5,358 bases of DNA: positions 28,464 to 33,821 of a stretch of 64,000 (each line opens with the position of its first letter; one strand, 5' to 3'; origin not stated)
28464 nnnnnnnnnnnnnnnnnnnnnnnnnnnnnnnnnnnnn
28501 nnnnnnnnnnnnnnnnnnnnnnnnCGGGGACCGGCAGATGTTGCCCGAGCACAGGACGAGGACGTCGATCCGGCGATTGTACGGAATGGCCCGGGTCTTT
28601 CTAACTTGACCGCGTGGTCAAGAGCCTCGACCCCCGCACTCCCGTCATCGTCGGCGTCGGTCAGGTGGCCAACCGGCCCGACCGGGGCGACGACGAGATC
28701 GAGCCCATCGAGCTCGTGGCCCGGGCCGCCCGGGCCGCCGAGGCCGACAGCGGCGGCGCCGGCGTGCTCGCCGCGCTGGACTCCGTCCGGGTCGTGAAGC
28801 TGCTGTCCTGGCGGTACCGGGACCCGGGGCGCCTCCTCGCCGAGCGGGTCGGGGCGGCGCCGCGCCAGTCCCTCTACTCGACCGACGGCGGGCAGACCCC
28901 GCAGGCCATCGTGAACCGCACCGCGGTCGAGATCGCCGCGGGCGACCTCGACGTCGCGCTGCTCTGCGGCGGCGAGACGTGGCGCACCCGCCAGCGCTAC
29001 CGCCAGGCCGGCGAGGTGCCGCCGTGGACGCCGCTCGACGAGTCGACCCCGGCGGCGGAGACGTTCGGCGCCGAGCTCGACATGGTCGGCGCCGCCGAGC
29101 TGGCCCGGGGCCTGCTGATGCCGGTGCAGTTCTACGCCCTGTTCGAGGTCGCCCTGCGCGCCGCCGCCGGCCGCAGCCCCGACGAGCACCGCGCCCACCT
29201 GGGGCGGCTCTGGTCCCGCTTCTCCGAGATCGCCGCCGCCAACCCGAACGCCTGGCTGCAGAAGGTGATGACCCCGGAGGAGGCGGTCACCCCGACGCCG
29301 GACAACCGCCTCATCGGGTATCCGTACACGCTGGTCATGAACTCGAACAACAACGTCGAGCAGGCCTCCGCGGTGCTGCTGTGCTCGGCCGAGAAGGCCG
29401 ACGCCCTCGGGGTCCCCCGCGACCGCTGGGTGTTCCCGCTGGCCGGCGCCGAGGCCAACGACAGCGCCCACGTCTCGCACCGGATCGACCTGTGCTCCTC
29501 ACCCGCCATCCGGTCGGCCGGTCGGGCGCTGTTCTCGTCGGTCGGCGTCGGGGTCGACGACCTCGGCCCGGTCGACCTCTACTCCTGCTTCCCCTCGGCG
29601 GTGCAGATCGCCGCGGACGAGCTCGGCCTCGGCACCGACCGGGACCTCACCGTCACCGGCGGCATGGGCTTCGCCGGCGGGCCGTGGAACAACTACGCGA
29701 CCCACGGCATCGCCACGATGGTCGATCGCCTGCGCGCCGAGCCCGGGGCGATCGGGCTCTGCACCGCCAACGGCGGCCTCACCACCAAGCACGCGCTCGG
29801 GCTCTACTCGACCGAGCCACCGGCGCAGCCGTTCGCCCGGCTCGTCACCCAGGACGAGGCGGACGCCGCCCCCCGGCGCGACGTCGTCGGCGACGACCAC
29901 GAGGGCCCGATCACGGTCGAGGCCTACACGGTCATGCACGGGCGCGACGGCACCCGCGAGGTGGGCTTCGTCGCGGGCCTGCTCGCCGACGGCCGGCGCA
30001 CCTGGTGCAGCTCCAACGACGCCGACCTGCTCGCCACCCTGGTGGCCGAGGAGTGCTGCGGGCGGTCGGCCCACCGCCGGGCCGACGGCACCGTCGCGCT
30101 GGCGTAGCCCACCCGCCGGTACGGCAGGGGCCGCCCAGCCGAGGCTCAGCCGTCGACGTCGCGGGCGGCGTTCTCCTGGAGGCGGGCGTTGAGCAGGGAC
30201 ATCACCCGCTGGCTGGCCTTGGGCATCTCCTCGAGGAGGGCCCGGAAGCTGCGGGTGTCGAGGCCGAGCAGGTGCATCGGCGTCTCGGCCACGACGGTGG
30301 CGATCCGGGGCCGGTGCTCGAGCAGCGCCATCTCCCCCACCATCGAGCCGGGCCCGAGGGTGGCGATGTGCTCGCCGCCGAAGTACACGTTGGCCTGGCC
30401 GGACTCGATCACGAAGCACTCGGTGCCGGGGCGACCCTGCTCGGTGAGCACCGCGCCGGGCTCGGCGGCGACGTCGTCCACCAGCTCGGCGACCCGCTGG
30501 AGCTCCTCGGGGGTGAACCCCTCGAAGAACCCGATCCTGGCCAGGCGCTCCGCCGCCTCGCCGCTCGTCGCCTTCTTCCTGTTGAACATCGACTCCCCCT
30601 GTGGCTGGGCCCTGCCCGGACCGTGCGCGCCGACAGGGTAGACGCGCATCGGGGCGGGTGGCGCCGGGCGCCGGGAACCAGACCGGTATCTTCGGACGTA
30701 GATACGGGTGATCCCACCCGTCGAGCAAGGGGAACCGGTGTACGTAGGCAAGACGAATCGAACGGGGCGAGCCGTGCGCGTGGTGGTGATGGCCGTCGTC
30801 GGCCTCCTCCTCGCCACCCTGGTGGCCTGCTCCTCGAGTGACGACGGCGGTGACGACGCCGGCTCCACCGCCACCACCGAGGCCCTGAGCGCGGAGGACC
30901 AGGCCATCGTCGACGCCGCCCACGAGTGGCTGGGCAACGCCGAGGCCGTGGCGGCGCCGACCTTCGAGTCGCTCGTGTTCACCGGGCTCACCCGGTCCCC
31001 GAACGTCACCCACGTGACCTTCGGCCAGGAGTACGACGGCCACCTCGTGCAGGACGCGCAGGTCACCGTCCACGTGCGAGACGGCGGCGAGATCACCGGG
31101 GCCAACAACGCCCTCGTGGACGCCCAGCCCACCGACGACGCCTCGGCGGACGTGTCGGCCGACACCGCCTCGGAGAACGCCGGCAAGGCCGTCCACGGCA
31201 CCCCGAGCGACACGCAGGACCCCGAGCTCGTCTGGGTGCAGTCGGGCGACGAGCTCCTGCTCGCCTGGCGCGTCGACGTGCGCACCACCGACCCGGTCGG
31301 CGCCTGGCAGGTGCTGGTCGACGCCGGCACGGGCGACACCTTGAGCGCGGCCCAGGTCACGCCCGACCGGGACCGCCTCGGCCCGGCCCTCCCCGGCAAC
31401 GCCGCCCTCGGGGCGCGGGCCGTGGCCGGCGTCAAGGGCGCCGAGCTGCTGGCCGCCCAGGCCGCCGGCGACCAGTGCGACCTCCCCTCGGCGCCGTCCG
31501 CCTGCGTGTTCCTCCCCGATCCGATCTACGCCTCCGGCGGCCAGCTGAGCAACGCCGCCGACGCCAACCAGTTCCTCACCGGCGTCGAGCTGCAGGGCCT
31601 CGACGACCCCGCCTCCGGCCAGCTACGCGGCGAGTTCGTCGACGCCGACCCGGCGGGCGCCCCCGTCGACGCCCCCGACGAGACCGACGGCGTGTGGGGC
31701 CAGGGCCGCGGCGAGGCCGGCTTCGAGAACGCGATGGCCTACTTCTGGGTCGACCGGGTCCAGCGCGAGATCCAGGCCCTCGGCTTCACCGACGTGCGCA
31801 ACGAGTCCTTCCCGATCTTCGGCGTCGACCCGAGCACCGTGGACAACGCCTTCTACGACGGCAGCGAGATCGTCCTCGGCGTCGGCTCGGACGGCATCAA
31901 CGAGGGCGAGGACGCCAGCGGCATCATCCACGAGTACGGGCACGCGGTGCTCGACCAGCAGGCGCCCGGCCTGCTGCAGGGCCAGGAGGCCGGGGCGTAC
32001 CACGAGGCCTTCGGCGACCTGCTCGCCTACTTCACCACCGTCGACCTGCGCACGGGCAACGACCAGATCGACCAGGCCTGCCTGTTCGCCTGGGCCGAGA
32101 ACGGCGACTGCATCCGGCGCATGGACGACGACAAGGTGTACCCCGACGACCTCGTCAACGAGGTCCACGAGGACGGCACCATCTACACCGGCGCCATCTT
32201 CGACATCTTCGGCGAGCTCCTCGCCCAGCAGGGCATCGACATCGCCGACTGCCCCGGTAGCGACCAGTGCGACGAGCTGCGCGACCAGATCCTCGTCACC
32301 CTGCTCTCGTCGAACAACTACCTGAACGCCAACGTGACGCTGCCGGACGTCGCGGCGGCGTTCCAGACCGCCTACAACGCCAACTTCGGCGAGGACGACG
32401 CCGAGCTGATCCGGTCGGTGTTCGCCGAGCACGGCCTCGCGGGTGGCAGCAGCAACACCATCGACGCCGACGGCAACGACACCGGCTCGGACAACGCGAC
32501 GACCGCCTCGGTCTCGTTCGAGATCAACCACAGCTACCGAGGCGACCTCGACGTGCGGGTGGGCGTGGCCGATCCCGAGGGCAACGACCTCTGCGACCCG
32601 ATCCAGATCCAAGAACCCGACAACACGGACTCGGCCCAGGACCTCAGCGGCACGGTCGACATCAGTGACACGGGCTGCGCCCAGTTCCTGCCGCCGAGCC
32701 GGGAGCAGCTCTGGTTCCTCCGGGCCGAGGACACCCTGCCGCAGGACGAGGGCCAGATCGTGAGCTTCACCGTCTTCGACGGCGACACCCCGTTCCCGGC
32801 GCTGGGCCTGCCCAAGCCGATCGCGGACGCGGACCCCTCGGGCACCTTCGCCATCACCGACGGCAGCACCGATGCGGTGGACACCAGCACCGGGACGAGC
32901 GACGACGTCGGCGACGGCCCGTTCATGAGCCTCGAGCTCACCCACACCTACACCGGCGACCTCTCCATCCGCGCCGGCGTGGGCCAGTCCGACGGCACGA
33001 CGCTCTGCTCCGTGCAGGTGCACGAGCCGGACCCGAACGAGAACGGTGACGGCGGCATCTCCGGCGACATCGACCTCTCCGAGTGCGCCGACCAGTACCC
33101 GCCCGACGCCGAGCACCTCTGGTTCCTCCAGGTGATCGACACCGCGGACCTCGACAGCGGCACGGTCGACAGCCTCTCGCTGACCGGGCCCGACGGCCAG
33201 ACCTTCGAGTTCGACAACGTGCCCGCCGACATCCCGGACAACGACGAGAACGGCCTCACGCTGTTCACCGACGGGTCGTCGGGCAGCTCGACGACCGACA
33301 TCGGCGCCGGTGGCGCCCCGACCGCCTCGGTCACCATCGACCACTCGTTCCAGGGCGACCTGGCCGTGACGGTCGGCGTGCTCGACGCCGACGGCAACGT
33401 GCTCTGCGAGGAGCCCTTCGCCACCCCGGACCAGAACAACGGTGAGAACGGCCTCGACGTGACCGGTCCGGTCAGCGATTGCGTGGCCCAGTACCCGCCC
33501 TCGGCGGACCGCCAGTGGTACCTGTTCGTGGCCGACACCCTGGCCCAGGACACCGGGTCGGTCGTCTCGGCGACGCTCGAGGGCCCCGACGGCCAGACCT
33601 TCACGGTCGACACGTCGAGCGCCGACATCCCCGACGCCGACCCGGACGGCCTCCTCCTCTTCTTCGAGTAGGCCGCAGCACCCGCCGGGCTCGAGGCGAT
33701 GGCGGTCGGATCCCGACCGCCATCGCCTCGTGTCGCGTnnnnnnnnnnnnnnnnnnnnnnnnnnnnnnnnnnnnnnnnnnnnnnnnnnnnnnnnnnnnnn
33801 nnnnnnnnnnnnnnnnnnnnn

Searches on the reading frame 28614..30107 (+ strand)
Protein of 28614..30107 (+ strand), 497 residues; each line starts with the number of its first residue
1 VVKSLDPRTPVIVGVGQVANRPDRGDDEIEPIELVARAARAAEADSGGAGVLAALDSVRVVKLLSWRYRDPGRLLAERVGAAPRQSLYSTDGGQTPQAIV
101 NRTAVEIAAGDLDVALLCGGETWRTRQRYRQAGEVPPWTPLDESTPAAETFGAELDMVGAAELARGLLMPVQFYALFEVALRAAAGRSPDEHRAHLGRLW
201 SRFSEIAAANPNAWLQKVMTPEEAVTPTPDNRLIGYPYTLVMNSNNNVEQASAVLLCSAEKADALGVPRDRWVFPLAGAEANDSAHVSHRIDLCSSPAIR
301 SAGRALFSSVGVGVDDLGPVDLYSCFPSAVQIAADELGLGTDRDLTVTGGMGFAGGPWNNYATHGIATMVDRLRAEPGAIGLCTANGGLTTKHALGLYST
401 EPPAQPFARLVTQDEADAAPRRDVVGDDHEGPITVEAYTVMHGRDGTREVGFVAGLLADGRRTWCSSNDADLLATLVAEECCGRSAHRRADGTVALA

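Call 10: search_protein_families(library=pfam, proteins=[window:28614-30107:+], max_evalue=0.001)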
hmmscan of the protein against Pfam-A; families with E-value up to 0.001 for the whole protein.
window:28614-30107:+ (497 aa): 1 family
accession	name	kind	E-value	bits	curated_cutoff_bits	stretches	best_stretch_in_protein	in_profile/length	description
PF18313.7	TLP1_add_C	-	2.8e-10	40.5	26.1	1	413-493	3-83/83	Thiolase-like protein type 1 additional C-terminal domain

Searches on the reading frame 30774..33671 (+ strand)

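Call 10: search_protein_families(library=pfam, proteins=[window:30774-33671:+], max_evalue=0.001)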
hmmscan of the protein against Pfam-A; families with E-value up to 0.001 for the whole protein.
window:30774-33671:+ (965 aa): 3 families
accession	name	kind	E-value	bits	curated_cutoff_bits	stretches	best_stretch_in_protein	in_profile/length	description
PF02128.21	Peptidase_M36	-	2.6e-07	30.6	23.3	1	380-555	179-364/368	Fungalysin metallopeptidase (M36)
PF01483.27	P_proprotein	-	7e-07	29.7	21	0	577-666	3-83/86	Proprotein convertase P-domain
PF07504.19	FTP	-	3e-05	24.2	21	1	78-114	15-51/51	Fungalysin/Thermolysin Propeptide Motif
